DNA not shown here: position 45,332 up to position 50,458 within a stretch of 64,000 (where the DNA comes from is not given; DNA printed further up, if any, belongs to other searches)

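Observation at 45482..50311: Single-gene AT-rich insertion encoding a 1609-aa GHKL ATPase fused to an SF1 helicase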

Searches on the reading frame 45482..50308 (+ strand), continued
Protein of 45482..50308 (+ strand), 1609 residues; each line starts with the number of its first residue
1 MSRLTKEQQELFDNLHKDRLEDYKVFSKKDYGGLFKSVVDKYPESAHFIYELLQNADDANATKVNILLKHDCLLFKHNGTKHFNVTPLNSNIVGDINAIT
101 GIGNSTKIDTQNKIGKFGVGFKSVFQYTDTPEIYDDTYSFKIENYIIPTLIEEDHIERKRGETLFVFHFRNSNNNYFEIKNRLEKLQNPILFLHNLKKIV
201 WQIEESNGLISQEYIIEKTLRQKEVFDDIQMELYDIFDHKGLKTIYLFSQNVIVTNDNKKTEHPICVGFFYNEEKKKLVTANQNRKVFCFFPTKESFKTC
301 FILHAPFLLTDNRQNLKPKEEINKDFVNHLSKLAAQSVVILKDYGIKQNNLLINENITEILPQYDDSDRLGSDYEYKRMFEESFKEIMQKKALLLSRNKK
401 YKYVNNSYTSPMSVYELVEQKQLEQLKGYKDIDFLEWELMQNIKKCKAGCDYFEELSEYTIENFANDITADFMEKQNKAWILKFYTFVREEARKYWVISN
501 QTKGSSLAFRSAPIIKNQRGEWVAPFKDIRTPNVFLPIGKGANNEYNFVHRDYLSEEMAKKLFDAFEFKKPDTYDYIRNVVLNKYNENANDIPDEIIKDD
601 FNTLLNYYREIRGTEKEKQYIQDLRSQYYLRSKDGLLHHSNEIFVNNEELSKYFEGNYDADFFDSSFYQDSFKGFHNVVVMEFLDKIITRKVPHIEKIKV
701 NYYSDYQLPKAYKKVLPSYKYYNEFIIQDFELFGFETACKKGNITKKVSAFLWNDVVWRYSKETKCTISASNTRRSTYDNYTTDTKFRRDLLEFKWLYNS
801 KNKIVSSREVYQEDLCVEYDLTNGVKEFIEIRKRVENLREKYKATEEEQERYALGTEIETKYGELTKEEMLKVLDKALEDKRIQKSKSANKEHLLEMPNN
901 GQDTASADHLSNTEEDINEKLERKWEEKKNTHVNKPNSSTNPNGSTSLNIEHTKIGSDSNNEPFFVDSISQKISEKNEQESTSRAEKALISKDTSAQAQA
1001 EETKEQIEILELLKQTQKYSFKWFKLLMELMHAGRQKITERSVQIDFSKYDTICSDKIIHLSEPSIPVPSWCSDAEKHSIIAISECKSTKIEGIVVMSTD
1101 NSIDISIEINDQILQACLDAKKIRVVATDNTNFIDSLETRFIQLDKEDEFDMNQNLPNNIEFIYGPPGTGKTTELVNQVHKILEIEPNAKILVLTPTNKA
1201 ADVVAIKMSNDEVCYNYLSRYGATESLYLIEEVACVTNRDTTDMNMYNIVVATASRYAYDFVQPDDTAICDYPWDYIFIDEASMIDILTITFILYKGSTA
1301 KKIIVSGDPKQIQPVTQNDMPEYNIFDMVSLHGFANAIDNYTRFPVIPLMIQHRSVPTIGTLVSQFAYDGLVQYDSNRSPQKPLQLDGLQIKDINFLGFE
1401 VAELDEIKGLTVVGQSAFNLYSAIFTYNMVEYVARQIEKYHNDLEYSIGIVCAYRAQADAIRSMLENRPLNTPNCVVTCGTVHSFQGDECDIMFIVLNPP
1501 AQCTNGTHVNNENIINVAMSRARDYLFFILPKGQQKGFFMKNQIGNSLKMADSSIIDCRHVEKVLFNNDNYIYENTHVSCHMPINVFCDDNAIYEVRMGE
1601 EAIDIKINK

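Call 22: search_solved_structures(query=window:45482-50308:+, max_evalue=0.01)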
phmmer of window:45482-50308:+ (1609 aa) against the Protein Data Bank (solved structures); distinct sequences matched with E-value up to 0.01: 15.
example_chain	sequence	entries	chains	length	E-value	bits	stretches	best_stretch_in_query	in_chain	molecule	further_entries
5v47_A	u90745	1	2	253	2.4e-09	38.3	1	35-135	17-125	Lizard sacsin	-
5v45_A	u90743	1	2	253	2e-08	35.3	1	35-135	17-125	Sacsin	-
5v46_A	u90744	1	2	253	2e-08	35.3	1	35-135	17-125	Sacsin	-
5v44_A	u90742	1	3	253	2e-08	35.3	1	35-135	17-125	Sacsin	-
8ftm_A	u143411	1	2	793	2e-07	31.9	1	1274-1529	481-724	5'-3' RNA helicase-like protein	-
8fth_A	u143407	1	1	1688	1.6e-06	28.9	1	1274-1529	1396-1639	5'-3' RNA helicase-like protein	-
8ftk_A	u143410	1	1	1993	2.3e-06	28.4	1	1274-1529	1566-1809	5'-3' RNA helicase-like protein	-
8ro0_Q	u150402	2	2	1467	9.5e-06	26.4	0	1158-1225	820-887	Intron-binding protein aquarius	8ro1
8rd3_A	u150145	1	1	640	0.0015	19.1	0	1140-1209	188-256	ATP-dependent helicase NAM7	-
2xzl_A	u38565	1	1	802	0.0028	18.2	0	1140-1209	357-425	ATP-DEPENDENT HELICASE NAM7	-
2xzo_A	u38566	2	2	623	0.0087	16.5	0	1156-1208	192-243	REGULATOR OF NONSENSE TRANSCRIPTS 1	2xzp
2gjk_A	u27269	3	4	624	0.0088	16.5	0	1156-1208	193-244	Regulator of nonsense transcripts 1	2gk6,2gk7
4pj3_A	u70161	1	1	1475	0.0088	16.5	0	1159-1225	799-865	Intron-binding protein aquarius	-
5mqf_U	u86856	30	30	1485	0.009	16.5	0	1159-1225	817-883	Intron-binding protein aquarius | RNA helicase aquarius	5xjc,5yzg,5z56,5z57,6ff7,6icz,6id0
6ej5_A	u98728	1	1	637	0.0094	16.4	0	1156-1208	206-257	Regulator of nonsense transcripts 1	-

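Call 27: find_encoding_contigs(protein=P0040, flank=10000, max_places=3)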
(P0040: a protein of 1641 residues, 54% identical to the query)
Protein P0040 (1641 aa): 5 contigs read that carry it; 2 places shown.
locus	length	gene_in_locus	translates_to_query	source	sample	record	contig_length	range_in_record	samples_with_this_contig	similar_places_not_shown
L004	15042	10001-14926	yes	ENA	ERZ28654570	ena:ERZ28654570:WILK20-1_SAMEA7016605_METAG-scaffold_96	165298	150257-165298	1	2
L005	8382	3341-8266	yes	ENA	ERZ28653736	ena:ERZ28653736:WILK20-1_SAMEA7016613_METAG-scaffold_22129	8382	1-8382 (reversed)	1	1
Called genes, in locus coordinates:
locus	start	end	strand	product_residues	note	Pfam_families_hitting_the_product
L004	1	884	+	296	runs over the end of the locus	PF03544:TonB_C (weak)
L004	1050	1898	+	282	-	-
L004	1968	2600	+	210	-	PF03544:TonB_C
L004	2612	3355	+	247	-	PF03544:TonB_C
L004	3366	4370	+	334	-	-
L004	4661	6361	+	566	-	PF07837:FTCD_N, PF02971:FTCD, PF04961:FTCD_C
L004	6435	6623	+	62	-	PF00471:Ribosomal_L33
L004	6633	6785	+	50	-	PF14128:DUF4295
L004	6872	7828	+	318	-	PF02881:SRP54_N, PF13671:AAA_33 (faint), PF00448:SRP54, PF13604:AAA_30 (weak)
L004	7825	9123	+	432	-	PF00919:UPF0004, PF04055:Radical_SAM, PF18693:TRAM_2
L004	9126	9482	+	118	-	PF02021:UPF0102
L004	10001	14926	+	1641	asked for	PF25794:SACS, PF00580:UvrD-helicase (weak), PF13086:AAA_11, PF13245:AAA_19, PF01443:Viral_helicase1 (faint), PF13604:AAA_30, PF13087:AAA_12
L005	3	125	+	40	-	?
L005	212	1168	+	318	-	PF02881:SRP54_N, PF13671:AAA_33 (faint), PF00448:SRP54, PF13604:AAA_30 (weak)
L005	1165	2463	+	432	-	PF00919:UPF0004, PF04055:Radical_SAM, PF18693:TRAM_2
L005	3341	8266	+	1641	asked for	PF25794:SACS, PF00580:UvrD-helicase (weak), PF13086:AAA_11, PF13245:AAA_19, PF01443:Viral_helicase1 (faint), PF13604:AAA_30, PF13087:AAA_12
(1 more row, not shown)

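Call 28: find_encoding_contigs(protein=P0071, flank=10000, max_places=2)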
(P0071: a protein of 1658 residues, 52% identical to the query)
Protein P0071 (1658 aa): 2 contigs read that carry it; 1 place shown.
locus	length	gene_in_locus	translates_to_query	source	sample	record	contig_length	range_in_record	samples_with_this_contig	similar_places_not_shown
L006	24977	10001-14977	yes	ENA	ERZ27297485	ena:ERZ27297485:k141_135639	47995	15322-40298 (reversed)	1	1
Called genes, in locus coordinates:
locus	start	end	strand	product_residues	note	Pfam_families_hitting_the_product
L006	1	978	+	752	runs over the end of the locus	PF22073:Cep192_D4 (faint)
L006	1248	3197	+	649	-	PF08757:CotH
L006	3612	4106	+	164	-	-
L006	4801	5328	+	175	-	-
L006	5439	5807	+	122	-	-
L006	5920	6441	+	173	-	-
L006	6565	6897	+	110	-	-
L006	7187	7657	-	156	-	PF02590:SPOUT_MTase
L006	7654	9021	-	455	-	PF04087:DUF389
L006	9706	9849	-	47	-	-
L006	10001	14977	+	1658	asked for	PF25794:SACS, PF13086:AAA_11, PF13604:AAA_30, PF01443:Viral_helicase1 (faint), PF13245:AAA_19, PF13087:AAA_12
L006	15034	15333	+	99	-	-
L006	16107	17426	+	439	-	PF02661:Fic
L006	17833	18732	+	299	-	PF02749:QRPTase_N, PF01729:QRPTase_C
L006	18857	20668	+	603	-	PF01321:Creatinase_N, PF16189:Creatinase_N_2, PF00557:Peptidase_M24, PF16188:Peptidase_M24_C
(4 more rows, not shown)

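Call 29: find_encoding_contigs(protein=P0054, flank=10000, max_places=2)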
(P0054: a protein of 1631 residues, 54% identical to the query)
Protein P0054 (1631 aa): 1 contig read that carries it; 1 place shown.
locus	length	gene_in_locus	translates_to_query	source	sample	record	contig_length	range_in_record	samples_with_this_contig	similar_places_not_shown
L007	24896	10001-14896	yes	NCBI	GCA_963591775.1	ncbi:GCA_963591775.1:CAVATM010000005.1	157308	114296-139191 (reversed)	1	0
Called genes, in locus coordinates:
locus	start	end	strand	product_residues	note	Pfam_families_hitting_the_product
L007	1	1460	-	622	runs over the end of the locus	-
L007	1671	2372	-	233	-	PF19515:DUF6048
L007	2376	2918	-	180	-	PF20050:DUF6452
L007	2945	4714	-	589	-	-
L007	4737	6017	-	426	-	PF03313:SDH_alpha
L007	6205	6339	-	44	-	-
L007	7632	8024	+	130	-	-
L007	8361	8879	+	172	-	-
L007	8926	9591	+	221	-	-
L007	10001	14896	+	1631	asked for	PF25794:SACS, PF13086:AAA_11, PF13245:AAA_19, PF13604:AAA_30, PF01443:Viral_helicase1 (faint), PF13087:AAA_12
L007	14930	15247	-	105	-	-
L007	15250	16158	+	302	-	-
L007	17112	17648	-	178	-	PF00210:Ferritin (weak), PF02915:Rubrerythrin, PF21349:RUBY_RBDX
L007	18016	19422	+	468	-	PF00753:Lactamase_B, PF23023:Anti-Pycsar_Apyc1 (weak), PF12706:Lactamase_B_2, PF16661:Lactamase_B_6, PF10996:Beta-Casp, PF07521:RMMBL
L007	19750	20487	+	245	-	PF13367:PrsW-protease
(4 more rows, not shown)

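Call 45: find_encoding_contigs(protein=P0002, flank=10000, max_places=3)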
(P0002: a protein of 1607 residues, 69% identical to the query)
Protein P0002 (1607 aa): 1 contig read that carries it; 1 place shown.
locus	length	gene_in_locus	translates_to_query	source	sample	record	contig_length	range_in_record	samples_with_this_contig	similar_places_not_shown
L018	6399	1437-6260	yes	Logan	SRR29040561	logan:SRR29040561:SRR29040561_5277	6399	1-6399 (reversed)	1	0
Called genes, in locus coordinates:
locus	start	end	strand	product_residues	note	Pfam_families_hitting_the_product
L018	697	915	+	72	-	-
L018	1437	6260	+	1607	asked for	PF25794:SACS, PF13086:AAA_11, PF13245:AAA_19, PF13604:AAA_30, PF01443:Viral_helicase1 (faint), PF13087:AAA_12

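Call 46: find_encoding_contigs(protein=P0047, flank=10000, max_places=3)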
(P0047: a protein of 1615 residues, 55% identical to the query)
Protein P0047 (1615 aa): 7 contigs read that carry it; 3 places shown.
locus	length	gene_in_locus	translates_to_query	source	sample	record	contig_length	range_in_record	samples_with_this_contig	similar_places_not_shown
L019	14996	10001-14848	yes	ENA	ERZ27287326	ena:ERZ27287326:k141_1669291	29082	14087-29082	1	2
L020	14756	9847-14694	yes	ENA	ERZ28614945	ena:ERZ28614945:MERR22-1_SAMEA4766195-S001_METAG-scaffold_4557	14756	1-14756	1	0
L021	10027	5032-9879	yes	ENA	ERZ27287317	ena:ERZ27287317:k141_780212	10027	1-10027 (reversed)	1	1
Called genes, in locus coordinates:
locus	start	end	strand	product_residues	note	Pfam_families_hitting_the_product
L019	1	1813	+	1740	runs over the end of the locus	PF00041:fn3 (faint), PF16640:Big_3_5 (faint), PF18998:Flg_new_2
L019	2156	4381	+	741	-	PF00270:DEAD, PF00271:Helicase_C, PF00156:Pribosyltran (weak)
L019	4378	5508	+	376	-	PF02481:DNA_processg_A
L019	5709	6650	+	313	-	PF01370:Epimerase, PF04321:RmlD_sub_bind (weak), PF16363:GDP_Man_Dehyd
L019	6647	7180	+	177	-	-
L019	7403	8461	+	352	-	PF13439:Glyco_transf_4, PF13579:Glyco_trans_4_4, PF13477:Glyco_trans_4_2 (weak), PF13692:Glyco_trans_1_4, PF00534:Glycos_transf_1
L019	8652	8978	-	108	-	-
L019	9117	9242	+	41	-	-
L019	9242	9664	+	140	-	PF01850:PIN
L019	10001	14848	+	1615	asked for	PF25794:SACS, PF13086:AAA_11, PF13245:AAA_19, PF13604:AAA_30, PF01443:Viral_helicase1 (faint), PF13087:AAA_12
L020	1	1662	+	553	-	?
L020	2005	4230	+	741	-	PF00270:DEAD, PF00271:Helicase_C, PF00156:Pribosyltran (weak)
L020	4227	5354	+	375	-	-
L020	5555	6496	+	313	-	PF01370:Epimerase, PF04321:RmlD_sub_bind (weak), PF16363:GDP_Man_Dehyd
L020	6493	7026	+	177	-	-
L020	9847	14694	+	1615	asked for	PF25794:SACS, PF13086:AAA_11, PF13245:AAA_19, PF13604:AAA_30, PF01443:Viral_helicase1 (faint), PF13087:AAA_12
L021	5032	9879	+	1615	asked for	PF25794:SACS, PF13086:AAA_11, PF13245:AAA_19, PF13604:AAA_30, PF01443:Viral_helicase1 (faint), PF13087:AAA_12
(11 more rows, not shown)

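Call 49: find_related_loci(query=A1, collection=genome_contigs, flank=10000)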
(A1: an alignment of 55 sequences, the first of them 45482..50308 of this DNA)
Query A1 (1609 aa) in genome_contigs; peptide patterns used: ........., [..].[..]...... (x = any residue, [..] = any of these).
600 stretches matched a pattern (row limit reached: there are more); 2 encode a relative of the query (tblastn E <= 1e-3); 2 distinct loci.
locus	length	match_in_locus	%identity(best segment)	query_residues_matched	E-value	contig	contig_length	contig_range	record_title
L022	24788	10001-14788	30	4-1607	2e-175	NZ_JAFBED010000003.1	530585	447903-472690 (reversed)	Sutcliffiella tianshenii strain DSM 25879 Ga0454044_03, whole genome shotgun sequence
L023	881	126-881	39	1118-1372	9e-44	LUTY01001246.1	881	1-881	Candidatus Thiomargarita nelsonii strain THI036 THI2235, whole genome shotgun sequence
